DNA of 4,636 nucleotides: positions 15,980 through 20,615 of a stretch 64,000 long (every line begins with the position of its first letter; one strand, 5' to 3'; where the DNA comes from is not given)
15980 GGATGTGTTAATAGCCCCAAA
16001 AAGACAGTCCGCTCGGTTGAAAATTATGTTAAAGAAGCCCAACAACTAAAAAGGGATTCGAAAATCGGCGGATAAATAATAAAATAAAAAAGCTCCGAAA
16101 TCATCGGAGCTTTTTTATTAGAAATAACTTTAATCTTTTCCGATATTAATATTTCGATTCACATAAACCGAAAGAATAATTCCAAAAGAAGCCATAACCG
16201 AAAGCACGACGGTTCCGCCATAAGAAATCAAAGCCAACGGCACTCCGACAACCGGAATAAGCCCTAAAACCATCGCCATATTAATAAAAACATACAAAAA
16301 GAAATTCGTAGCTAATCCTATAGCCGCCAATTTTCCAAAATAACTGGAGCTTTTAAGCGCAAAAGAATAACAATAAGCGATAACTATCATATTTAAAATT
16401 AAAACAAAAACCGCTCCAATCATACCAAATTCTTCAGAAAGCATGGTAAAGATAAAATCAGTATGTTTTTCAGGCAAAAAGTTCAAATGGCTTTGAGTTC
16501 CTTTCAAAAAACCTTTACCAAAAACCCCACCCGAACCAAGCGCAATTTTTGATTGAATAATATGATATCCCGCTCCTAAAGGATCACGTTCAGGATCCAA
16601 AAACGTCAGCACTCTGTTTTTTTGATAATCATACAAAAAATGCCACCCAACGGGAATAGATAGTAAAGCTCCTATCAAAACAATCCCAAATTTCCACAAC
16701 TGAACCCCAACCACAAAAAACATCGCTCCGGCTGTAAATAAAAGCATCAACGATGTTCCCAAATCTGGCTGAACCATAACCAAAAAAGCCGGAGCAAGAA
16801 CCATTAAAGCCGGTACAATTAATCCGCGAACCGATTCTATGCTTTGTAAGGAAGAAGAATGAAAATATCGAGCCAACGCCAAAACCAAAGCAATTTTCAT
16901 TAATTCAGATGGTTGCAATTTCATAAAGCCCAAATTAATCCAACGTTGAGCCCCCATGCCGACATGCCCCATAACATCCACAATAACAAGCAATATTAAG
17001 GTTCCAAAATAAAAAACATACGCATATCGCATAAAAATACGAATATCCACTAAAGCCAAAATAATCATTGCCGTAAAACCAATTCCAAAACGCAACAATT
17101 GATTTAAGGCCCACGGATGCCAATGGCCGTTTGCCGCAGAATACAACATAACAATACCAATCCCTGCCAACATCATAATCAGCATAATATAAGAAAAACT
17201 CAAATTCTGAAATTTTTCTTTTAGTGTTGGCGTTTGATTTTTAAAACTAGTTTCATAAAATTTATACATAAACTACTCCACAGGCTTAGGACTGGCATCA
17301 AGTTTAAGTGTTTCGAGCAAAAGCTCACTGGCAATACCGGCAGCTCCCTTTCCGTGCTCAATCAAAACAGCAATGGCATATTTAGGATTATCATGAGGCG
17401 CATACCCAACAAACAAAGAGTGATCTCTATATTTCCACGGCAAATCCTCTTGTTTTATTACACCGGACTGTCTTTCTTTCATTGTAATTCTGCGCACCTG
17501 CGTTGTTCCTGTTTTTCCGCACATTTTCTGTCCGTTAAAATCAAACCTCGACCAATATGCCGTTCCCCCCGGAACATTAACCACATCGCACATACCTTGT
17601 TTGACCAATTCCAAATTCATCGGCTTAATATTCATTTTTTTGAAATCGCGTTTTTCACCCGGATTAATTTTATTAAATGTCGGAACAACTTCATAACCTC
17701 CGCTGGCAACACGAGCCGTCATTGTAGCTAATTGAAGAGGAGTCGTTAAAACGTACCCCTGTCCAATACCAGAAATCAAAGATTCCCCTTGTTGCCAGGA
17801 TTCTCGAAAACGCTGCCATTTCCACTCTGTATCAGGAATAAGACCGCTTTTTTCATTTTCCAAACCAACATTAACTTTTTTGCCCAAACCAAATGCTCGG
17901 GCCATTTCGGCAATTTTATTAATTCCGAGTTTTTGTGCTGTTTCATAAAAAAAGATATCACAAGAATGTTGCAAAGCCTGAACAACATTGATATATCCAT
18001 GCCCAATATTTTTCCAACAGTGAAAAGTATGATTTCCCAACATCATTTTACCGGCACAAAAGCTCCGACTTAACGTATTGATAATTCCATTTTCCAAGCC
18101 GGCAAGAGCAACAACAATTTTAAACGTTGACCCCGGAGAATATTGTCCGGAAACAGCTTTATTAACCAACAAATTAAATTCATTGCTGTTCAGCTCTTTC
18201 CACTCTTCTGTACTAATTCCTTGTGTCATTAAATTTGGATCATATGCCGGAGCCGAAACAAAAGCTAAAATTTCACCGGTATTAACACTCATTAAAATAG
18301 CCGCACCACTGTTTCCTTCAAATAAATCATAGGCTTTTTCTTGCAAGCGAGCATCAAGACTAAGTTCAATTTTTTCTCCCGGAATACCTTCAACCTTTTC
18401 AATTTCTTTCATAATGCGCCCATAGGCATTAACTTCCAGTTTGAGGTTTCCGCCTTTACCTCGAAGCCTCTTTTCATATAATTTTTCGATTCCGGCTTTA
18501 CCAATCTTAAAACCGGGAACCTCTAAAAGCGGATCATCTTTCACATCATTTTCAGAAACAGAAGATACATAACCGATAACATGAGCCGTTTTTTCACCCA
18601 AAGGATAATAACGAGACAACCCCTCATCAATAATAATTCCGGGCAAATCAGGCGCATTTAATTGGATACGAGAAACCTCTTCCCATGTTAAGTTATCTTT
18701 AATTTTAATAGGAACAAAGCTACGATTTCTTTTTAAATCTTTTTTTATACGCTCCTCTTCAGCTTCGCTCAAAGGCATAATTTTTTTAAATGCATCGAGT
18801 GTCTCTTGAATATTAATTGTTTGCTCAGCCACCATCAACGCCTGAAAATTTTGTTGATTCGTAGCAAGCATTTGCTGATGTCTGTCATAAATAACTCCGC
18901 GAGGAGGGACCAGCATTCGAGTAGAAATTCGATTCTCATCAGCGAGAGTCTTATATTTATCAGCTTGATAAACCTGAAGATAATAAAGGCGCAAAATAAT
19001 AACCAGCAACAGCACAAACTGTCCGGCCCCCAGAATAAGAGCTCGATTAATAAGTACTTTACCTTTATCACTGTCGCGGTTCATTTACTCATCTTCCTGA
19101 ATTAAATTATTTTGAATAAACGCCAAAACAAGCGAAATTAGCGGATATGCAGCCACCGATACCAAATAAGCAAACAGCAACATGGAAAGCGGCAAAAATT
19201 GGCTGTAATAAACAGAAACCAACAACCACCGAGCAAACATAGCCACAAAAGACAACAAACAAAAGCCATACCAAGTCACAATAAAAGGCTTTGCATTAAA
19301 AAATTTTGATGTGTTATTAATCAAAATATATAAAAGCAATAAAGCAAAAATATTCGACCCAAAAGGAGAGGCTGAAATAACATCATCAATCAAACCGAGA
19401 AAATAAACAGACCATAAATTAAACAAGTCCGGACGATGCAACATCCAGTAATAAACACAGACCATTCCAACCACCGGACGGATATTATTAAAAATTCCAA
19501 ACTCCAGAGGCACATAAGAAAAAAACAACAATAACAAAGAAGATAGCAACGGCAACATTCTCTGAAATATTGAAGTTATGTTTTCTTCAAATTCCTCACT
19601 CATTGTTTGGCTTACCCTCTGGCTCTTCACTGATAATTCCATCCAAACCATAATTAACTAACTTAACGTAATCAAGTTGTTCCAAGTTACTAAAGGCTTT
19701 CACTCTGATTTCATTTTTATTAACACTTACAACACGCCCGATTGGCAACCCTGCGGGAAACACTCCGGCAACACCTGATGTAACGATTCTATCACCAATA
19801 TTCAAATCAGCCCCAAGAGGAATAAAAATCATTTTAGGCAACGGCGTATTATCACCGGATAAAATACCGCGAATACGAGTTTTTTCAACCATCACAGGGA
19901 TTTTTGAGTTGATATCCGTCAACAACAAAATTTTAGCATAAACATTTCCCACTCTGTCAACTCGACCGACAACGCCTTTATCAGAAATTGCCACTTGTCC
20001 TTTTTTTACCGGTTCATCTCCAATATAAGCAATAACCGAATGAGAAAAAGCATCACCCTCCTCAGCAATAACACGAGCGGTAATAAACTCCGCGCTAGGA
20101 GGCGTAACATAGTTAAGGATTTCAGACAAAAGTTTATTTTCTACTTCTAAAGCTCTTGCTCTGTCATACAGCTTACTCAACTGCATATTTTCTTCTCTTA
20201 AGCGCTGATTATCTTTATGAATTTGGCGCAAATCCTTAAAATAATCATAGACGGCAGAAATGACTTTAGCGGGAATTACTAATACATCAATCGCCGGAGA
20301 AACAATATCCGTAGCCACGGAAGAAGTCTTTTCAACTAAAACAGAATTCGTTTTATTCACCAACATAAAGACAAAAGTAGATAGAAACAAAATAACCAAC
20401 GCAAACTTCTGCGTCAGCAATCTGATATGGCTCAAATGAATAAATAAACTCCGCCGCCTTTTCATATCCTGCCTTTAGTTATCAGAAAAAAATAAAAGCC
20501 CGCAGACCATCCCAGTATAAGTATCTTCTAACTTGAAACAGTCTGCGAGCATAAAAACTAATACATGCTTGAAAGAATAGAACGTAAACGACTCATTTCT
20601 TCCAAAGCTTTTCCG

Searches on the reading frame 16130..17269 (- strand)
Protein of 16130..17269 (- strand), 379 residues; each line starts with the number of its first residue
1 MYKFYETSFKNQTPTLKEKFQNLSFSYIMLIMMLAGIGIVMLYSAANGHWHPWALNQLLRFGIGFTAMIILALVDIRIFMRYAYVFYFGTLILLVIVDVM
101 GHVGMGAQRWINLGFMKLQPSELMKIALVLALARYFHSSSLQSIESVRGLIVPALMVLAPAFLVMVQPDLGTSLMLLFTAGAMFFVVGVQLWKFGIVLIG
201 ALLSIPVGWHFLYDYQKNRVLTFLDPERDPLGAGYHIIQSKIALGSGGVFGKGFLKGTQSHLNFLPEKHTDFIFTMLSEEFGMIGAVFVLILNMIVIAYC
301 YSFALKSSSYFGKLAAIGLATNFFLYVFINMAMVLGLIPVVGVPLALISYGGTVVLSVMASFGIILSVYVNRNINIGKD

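Call 19: search_protein_families(library=pfam, proteins=[window:16130-17269:-], max_evalue=0.0001)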
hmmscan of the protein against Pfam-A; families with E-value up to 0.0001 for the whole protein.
window:16130-17269:- (379 aa): 1 family
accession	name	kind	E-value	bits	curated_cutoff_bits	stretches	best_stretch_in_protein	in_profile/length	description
PF01098.24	FTSW_RODA_SPOVE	-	1e-95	321.2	26.4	1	28-372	4-354/356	Cell cycle protein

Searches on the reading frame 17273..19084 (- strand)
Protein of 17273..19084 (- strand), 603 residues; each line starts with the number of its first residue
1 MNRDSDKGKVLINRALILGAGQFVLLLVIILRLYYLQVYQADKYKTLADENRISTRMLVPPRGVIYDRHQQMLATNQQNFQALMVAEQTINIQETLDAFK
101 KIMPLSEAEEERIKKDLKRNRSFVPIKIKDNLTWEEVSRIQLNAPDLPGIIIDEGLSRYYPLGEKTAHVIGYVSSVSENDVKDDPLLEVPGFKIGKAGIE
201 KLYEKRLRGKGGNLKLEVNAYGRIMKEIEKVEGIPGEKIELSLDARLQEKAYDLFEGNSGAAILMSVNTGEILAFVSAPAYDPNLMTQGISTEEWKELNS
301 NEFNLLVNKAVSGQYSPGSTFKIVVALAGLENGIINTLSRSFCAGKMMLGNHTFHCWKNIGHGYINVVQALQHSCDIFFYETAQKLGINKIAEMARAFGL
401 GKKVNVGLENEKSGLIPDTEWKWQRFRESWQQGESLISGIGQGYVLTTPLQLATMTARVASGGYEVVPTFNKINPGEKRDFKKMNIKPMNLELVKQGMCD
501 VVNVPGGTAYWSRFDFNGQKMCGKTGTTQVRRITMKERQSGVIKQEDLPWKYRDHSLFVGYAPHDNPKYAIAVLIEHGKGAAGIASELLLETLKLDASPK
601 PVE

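Call 19: search_protein_families(library=pfam, proteins=[window:17273-19084:-], max_evalue=0.0001)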
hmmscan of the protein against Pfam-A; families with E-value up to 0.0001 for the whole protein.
window:17273-19084:- (603 aa): 2 families
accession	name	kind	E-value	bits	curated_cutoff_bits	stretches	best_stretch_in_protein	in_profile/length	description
PF00905.27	Transpeptidase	-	9.6e-64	215.9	22.1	1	260-583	1-286/299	Penicillin binding protein transpeptidase domain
PF03717.20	PBP_dimer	-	7.4e-43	147.5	24.4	1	59-228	3-179/180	Penicillin-binding Protein dimerisation domain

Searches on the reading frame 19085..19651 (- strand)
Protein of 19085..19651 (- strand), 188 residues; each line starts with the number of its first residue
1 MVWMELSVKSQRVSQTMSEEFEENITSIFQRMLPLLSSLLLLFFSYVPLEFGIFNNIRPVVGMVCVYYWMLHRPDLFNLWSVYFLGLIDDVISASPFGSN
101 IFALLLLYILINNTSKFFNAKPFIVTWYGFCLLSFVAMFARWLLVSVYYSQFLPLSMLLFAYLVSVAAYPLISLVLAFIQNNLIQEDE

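Call 19: search_protein_families(library=pfam, proteins=[window:19085-19651:-], max_evalue=0.0001)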
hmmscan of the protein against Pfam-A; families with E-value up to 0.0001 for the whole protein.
window:19085-19651:- (188 aa): 1 family
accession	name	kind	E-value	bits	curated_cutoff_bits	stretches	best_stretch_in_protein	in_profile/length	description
PF04093.17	MreD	-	3.5e-08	34.2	24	1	29-174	5-153/158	rod shape-determining protein MreD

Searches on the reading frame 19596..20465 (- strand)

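Call 19: search_protein_families(library=pfam, proteins=[window:19596-20465:-], max_evalue=0.0001)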
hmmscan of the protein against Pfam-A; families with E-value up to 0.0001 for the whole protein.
window:19596-20465:- (289 aa): 1 family
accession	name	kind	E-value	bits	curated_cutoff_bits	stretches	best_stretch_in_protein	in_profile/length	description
PF04085.20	MreC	-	5.8e-33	114.2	28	1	132-270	1-146/147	Rod shape-determining protein MreC, barrel core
